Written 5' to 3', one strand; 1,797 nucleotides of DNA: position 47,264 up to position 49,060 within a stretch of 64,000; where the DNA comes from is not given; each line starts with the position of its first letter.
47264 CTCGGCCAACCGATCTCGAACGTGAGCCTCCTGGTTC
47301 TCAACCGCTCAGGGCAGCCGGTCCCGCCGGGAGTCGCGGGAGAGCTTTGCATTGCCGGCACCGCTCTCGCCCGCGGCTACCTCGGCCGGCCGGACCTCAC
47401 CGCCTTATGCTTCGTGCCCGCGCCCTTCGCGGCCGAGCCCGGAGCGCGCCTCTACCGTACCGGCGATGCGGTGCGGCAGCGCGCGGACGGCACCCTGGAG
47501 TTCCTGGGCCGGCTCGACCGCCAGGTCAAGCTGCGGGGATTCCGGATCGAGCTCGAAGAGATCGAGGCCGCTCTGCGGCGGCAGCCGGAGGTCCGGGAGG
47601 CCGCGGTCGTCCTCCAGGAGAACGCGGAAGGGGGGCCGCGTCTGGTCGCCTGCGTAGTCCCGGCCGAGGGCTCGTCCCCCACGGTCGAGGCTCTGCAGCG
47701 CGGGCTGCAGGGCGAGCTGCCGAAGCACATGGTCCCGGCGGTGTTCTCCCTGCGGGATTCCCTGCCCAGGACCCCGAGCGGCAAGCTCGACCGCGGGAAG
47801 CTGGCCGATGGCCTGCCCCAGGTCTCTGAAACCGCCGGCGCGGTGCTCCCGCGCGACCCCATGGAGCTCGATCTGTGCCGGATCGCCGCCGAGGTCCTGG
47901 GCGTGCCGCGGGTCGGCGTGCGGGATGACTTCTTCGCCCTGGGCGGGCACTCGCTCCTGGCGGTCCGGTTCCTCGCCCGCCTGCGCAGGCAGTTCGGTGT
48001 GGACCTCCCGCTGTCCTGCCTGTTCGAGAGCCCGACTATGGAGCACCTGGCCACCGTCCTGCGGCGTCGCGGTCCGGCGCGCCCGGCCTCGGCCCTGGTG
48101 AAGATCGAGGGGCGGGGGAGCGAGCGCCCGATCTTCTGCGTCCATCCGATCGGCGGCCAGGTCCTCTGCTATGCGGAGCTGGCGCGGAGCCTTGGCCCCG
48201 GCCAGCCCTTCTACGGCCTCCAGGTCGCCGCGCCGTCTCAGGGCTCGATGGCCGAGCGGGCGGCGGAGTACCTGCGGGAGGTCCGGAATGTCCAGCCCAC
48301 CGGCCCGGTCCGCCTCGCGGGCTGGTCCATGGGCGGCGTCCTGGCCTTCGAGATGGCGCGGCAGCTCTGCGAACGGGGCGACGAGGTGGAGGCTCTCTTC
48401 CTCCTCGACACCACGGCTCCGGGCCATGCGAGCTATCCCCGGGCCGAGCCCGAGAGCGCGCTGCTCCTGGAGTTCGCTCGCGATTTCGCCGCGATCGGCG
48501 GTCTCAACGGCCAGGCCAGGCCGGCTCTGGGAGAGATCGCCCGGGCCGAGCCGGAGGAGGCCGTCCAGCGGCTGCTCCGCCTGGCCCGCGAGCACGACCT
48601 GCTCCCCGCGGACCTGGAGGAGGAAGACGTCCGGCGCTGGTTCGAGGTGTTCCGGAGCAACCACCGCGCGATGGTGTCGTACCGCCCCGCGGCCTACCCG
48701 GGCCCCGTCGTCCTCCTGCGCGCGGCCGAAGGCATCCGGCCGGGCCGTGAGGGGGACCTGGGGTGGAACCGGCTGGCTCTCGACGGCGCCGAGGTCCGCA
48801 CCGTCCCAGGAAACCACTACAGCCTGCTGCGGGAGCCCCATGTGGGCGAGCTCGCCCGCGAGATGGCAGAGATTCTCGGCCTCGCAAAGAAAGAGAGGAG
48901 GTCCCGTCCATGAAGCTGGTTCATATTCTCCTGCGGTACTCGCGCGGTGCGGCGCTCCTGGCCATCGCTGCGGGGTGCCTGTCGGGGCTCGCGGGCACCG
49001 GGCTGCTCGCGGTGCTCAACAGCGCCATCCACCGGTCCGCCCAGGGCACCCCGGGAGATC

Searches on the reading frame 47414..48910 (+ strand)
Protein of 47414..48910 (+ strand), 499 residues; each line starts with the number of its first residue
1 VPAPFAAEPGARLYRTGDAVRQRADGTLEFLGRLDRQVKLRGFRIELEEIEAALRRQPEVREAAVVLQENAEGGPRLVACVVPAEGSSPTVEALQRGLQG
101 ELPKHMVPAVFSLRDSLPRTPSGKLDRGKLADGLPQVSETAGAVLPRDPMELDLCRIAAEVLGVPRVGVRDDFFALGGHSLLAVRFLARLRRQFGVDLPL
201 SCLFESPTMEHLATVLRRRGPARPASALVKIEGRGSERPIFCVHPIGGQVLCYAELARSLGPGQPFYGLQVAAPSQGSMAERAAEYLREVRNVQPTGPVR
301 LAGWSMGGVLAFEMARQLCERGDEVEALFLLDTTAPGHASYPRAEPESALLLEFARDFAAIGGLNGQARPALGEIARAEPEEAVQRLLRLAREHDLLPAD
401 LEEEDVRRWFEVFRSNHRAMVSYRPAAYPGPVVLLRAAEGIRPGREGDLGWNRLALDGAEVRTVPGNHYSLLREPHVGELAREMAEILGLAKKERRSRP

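Call 85: search_protein_families(library=pfam, proteins=[window:47414-48910:+], max_evalue=0.001)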
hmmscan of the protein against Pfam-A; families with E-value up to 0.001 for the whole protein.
window:47414-48910:+ (499 aa): 3 families
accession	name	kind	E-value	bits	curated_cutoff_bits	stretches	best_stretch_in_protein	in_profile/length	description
PF00975.26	Thioesterase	-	1.3e-30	107.8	26.4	1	238-484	1-222/226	Thioesterase domain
PF00550.31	PP-binding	-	1.3e-16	61.1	20.8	1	154-215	3-66/67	Phosphopantetheine attachment site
PF13193.12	AMP-binding_C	-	2.3e-14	54.5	24.5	1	49-124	1-76/76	AMP-binding enzyme C-terminal domain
